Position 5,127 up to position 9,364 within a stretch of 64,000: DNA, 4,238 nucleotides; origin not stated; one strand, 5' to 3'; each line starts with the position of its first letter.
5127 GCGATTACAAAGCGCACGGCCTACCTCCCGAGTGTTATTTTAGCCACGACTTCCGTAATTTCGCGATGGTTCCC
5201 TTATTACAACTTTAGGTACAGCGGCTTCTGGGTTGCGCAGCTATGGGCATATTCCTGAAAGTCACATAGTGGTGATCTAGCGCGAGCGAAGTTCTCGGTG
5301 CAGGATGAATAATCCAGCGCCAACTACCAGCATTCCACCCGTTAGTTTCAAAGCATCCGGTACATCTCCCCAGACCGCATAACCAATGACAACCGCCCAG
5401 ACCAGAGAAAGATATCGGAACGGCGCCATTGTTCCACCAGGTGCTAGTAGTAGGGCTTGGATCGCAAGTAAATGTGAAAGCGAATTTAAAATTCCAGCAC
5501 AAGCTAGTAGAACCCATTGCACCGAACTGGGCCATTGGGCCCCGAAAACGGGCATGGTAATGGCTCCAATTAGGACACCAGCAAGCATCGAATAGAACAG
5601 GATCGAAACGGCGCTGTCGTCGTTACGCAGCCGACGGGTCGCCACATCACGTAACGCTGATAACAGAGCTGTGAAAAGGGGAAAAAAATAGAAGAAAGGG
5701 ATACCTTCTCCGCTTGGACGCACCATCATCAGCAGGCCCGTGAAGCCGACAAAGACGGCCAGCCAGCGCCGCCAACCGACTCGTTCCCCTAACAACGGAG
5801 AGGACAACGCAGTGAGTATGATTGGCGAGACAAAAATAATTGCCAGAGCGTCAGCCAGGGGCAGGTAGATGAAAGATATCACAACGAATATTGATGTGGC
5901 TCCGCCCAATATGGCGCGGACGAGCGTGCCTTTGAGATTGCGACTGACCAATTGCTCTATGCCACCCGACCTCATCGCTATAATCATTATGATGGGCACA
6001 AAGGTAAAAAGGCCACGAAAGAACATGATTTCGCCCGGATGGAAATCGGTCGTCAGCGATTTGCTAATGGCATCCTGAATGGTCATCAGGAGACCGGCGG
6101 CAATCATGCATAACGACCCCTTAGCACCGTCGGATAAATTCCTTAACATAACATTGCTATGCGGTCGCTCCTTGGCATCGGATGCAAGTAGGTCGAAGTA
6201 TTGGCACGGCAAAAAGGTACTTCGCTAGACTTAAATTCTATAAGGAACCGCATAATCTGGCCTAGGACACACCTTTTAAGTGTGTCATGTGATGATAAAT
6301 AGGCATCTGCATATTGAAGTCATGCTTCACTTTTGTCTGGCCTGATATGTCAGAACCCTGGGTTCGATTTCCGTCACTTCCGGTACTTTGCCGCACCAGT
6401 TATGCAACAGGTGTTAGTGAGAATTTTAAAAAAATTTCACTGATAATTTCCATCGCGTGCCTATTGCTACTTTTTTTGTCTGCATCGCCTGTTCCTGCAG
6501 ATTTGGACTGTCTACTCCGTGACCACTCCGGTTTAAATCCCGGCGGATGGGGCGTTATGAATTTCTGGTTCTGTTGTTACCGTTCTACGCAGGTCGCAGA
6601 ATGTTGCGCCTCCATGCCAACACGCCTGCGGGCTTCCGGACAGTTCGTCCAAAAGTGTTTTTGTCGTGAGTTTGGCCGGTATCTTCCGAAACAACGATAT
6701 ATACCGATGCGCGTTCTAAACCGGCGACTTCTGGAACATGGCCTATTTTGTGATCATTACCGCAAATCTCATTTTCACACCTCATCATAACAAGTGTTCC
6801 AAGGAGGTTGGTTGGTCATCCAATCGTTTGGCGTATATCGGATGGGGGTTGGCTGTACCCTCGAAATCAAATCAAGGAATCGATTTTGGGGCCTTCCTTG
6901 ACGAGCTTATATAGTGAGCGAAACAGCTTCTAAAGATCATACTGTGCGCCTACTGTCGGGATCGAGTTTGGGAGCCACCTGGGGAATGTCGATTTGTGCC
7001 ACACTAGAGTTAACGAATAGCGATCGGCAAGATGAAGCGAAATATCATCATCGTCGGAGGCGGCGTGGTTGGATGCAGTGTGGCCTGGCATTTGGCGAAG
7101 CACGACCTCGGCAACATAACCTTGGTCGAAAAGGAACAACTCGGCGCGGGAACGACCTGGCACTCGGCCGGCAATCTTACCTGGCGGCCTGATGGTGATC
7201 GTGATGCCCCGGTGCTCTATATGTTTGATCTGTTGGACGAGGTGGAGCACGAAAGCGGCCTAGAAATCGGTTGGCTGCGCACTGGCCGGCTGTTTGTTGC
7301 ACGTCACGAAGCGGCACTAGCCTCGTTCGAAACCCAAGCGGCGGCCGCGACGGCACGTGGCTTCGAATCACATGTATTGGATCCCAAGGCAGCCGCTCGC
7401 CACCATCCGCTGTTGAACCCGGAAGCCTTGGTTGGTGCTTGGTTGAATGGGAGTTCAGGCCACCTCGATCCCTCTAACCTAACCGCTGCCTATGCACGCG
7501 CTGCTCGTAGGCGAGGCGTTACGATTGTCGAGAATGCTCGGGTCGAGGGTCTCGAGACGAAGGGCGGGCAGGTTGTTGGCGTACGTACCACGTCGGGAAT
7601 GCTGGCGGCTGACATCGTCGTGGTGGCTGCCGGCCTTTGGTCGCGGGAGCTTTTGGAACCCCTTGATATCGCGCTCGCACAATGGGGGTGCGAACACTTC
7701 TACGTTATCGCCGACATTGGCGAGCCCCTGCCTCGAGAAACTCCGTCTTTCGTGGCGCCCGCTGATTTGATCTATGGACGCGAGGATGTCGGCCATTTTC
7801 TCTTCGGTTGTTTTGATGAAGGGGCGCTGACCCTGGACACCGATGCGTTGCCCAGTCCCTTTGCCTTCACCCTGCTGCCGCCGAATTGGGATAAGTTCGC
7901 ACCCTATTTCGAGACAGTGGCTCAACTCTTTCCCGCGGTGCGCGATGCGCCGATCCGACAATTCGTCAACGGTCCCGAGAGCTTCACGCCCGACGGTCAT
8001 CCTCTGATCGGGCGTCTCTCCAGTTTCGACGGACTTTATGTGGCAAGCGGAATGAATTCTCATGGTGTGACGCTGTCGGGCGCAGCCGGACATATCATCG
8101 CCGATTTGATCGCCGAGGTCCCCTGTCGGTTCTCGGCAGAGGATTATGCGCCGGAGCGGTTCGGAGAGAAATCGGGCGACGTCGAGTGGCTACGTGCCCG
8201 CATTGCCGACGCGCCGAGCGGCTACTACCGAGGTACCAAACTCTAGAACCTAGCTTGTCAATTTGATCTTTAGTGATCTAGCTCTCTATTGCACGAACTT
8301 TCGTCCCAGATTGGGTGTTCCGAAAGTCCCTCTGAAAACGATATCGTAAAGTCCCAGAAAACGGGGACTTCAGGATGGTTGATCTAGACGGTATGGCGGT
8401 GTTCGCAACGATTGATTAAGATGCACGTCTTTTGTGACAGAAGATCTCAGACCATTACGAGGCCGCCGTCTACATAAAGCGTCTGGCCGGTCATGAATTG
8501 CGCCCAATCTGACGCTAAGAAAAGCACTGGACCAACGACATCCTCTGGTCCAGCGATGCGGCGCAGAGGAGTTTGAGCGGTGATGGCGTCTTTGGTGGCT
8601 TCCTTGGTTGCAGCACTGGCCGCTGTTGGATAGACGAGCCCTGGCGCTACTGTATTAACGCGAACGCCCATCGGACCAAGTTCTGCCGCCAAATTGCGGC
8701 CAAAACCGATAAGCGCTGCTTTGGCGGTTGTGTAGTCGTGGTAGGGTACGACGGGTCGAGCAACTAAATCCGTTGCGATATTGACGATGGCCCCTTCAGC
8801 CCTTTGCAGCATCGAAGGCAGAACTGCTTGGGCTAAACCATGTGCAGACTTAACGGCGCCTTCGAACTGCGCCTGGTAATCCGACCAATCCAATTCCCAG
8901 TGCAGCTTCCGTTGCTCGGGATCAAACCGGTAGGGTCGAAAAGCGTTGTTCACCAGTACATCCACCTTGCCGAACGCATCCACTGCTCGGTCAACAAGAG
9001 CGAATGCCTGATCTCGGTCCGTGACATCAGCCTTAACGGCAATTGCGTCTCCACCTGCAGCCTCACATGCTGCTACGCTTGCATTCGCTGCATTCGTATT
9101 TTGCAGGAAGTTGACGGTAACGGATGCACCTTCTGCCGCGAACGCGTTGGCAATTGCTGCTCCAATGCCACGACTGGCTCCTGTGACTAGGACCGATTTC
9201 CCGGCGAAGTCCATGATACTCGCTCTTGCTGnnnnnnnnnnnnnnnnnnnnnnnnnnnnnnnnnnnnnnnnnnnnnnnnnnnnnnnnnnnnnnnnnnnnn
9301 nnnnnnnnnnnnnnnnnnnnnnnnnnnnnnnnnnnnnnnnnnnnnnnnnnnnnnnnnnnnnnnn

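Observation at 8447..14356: LuxE-LuxC acid-reducing pair hard-wired to a NitT/TauT-type ABC importer and an SDR, without luciferase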

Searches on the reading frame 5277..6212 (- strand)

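Call 3: search_protein_families(library=pfam, proteins=[window:5277-6212:-], max_evalue=0.01)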
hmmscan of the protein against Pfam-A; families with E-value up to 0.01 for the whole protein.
window:5277-6212:- (311 aa): 1 family
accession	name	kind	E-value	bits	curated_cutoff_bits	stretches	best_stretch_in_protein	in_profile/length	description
PF00892.27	EamA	-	6.4e-21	75.5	28.2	2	31-164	2-134/135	EamA-like transporter family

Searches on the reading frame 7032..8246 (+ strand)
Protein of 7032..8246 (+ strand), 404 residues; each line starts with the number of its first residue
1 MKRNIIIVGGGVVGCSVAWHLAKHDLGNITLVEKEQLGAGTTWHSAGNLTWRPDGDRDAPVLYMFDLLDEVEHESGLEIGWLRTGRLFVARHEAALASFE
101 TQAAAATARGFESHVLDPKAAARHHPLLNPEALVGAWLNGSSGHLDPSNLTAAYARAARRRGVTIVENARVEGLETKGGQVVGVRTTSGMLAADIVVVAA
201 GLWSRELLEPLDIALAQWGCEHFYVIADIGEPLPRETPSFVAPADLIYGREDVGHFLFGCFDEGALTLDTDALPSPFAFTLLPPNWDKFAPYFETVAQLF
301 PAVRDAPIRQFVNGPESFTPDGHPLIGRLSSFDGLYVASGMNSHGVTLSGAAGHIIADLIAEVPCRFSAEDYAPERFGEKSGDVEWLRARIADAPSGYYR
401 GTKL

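Call 3: search_protein_families(library=pfam, proteins=[window:7032-8246:+], max_evalue=0.01)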
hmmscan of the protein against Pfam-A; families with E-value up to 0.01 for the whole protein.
window:7032-8246:+ (404 aa): 9 families
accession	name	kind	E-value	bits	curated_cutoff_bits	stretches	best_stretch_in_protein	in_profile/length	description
PF01266.30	DAO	-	8.7e-71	239.7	27.9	1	5-359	2-353/353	FAD dependent oxidoreductase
PF00890.30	FAD_binding_2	-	4.9e-10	39.6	20.4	1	5-211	2-212/414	FAD binding domain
PF07992.20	Pyr_redox_2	-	8.8e-09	35.6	26.1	2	148-216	183-252/291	Pyridine nucleotide-disulphide oxidoreductase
PF13454.12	NAD_binding_9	-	6e-08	33.2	21.8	1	6-46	1-44/155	FAD-NAD(P)-binding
PF04820.20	Trp_halogenase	-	6e-07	29.1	21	0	4-38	1-38/458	Tryptophan halogenase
PF13738.12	Pyr_redox_3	-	1.2e-06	28.5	30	0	6-39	1-34/305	Pyridine nucleotide-disulphide oxidoreductase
PF13450.12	NAD_binding_8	-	2.2e-06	28.3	21.9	1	7-36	1-29/68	NAD(P)-binding Rossmann-like domain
PF00070.33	Pyr_redox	-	2e-05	25.5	22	0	4-34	1-30/82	Pyridine nucleotide-disulphide oxidoreductase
PF03486.20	HI0933_like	-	0.0012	18.8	50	0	149-202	110-164/244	HI0933-like protein Rossmann domain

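Call 5: search_protein_families(library=ncbifam, proteins=[window:7032-8246:+], max_evalue=0.001)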
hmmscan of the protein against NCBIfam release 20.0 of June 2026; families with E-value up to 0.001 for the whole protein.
window:7032-8246:+ (404 aa): 41 families (the best 25 are shown)
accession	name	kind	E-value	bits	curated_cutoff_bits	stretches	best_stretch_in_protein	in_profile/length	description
TIGR02352.1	thiamin_ThiO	equivalog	4.9e-41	141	250.8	2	5-209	1-212/351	glycine oxidase ThiO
NF001933.0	PRK00711.1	subfamily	8.4e-37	127.2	383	3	63-218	114-271/429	D-amino acid dehydrogenase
NF008425.0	PRK11259.1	equivalog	3.1e-26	92.2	257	1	2-378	4-376/377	N-methyl-L-tryptophan oxidase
TIGR01373.1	soxB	subfamily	3.3e-24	85.5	529.45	1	4-377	32-399/407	sarcosine oxidase subunit beta family protein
TIGR01377.1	soxA_mon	subfamily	1.3e-23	83.4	479.65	1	5-380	3-378/381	amino oxidase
NF008313.0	PRK11101.1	equivalog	8.5e-17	60.9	425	1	3-216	9-225/548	anaerobic glycerol-3-phosphate dehydrogenase subunit A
TIGR03377.1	glycerol3P_GlpA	equivalog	5.5e-16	58.2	552.8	1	84-214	80-214/530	anaerobic glycerol-3-phosphate dehydrogenase subunit GlpA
NF002480.1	PRK01747.1-1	equivalog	1.9e-15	56.4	540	1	2-214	248-462/645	bifunctional tRNA (5-methylaminomethyl-2-thiouridine)(34)-methyltransferase MnmC2/FAD-dependent 5-carboxymethylaminomethyl-2-thiouridine(34)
NF050086.1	pipecolate_AmaA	exception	3.3e-15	55.6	600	1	76-207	113-240/425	L-pipecolate oxidase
TIGR03197.1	MnmC_Cterm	equivalog_domain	1.3e-13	50.8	174.2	1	5-208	2-207/400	FAD-dependent 5-carboxymethylaminomethyl-2-thiouridine(34) oxidoreductase MnmC1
NF008726.1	PRK11728.1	equivalog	2.3e-13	49.7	299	1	4-207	2-205/389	L-2-hydroxyglutarate oxidase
TIGR03329.1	Phn_aa_oxid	hypoth_equivalog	1.2e-12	47.4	632.8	1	75-397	112-409/460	putative aminophosphonate oxidoreductase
NF033460.1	glycerol3P_ox_II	equivalog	1.6e-12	47.3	460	2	114-207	119-211/361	type 2 glycerol-3-phosphate oxidase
TIGR03364.1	HpnW_proposed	hypoth_equivalog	2.7e-11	43.2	285.1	1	4-207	2-200/365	TIGR03364 family FAD-dependent oxidoreductase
NF009074.0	PRK12409.1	equivalog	2e-10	40.4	494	1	72-209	122-263/410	D-amino acid dehydrogenase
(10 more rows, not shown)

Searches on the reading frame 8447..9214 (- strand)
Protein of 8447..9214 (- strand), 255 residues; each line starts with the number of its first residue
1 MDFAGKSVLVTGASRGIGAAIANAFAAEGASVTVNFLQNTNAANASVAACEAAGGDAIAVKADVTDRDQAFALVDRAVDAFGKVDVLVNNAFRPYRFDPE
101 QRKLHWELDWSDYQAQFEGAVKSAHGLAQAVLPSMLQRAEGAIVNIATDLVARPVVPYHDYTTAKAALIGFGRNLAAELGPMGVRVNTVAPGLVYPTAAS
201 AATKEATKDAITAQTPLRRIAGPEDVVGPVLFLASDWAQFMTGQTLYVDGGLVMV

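Call 3: search_protein_families(library=pfam, proteins=[window:8447-9214:-], max_evalue=0.01)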
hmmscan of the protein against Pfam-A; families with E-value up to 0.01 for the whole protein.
window:8447-9214:- (255 aa): 5 families
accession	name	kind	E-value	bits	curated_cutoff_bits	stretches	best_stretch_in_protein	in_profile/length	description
PF13561.12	adh_short_C2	-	4.4e-57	193.8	27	1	12-252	1-235/236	Enoyl-(Acyl carrier protein) reductase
PF00106.31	adh_short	-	9e-45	153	26.6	1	6-204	1-191/195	short chain dehydrogenase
PF08659.16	KR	-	2.8e-06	27.8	22.6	1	8-91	3-89/180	KR domain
PF01370.27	Epimerase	-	0.00099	19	20.9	1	8-81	1-63/240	NAD dependent epimerase/dehydratase family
PF02882.25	THF_DHG_CYH_C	-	0.0084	15.9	27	0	2-44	33-75/160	Tetrahydrofolate dehydrogenase/cyclohydrolase, NAD(P)-binding domain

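Call 5: search_protein_families(library=ncbifam, proteins=[window:8447-9214:-], max_evalue=0.001)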
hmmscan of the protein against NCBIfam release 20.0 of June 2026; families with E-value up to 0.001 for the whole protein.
window:8447-9214:- (255 aa): 231 families (the best 25 are shown)
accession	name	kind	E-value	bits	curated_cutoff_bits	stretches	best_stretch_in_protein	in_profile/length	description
NF006393.0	PRK08642.1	equivalog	8e-87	290.9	292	1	3-254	4-253/254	3-oxoacyl-ACP reductase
NF005559.1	PRK07231.1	subfamily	4.5e-62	209.8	215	1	3-253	2-248/249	glucose 1-dehydrogenase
NF005853.0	PRK07774.1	equivalog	9.6e-55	185.7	303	1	2-254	3-248/250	SDR family oxidoreductase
NF004198.0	PRK05653.1-3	equivalog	2.5e-53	181.1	296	1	4-254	6-248/248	3-oxoacyl-ACP reductase FabG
NF009466.0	PRK12826.1-2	subfamily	1.3e-52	178.7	222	1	6-254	4-246/248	3-oxoacyl-ACP reductase FabG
TIGR01830.1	3oxo_ACP_reduc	equivalog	1.7e-51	175.3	297.75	1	8-253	1-239/239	3-oxoacyl-[acyl-carrier-protein] reductase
NF005909.0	PRK07890.1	subfamily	2.8e-50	171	258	1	3-252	5-257/260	short chain dehydrogenase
NF006070.0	PRK08213.1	subfamily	1.5e-49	168.9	279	1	2-254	9-258/259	gluconate 5-dehydrogenase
NF004197.0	PRK05653.1-1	equivalog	1.8e-49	168.6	332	1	3-254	5-248/249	3-oxoacyl-ACP reductase FabG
NF005469.0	PRK07063.1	equivalog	7.1e-49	166.7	306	1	3-253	5-255/260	SDR family oxidoreductase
NF009468.0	PRK12826.1-4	equivalog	1.2e-48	166.1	318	1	2-253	4-248/256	SDR family oxidoreductase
NF005681.0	PRK07478.1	subfamily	1.1e-47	162.6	267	1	3-253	4-250/254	SDR family oxidoreductase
NF052558.1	MBtsdlDhBudC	equivalog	2.4e-47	161.6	270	1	3-252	1-241/250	meso-2,3-butanediol dehydrogenase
NF004818.0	PRK06172.1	equivalog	3.9e-47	160.7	336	1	1-253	3-251/253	SDR family oxidoreductase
NF006598.0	PRK09135.1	equivalog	7.3e-47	160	288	1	5-252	6-245/249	pteridine reductase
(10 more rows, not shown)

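Call 78: search_protein_families(library=ncbifam, proteins=[window:8447-9214:-], max_evalue=0.001)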
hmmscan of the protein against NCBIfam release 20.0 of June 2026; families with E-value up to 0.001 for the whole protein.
window:8447-9214:- (255 aa): 231 families (the best 25 are shown)
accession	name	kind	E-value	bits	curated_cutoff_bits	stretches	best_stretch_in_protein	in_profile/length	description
NF006393.0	PRK08642.1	equivalog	8e-87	290.9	292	1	3-254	4-253/254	3-oxoacyl-ACP reductase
NF005559.1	PRK07231.1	subfamily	4.5e-62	209.8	215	1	3-253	2-248/249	glucose 1-dehydrogenase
NF005853.0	PRK07774.1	equivalog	9.6e-55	185.7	303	1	2-254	3-248/250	SDR family oxidoreductase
NF004198.0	PRK05653.1-3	equivalog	2.5e-53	181.1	296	1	4-254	6-248/248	3-oxoacyl-ACP reductase FabG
NF009466.0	PRK12826.1-2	subfamily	1.3e-52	178.7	222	1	6-254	4-246/248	3-oxoacyl-ACP reductase FabG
TIGR01830.1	3oxo_ACP_reduc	equivalog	1.7e-51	175.3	297.75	1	8-253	1-239/239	3-oxoacyl-[acyl-carrier-protein] reductase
NF005909.0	PRK07890.1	subfamily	2.8e-50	171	258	1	3-252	5-257/260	short chain dehydrogenase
NF006070.0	PRK08213.1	subfamily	1.5e-49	168.9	279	1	2-254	9-258/259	gluconate 5-dehydrogenase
NF004197.0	PRK05653.1-1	equivalog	1.8e-49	168.6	332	1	3-254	5-248/249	3-oxoacyl-ACP reductase FabG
NF005469.0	PRK07063.1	equivalog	7.1e-49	166.7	306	1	3-253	5-255/260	SDR family oxidoreductase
NF009468.0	PRK12826.1-4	equivalog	1.2e-48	166.1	318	1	2-253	4-248/256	SDR family oxidoreductase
NF005681.0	PRK07478.1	subfamily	1.1e-47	162.6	267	1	3-253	4-250/254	SDR family oxidoreductase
NF052558.1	MBtsdlDhBudC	equivalog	2.4e-47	161.6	270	1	3-252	1-241/250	meso-2,3-butanediol dehydrogenase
NF004818.0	PRK06172.1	equivalog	3.9e-47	160.7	336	1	1-253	3-251/253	SDR family oxidoreductase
NF006598.0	PRK09135.1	equivalog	7.3e-47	160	288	1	5-252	6-245/249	pteridine reductase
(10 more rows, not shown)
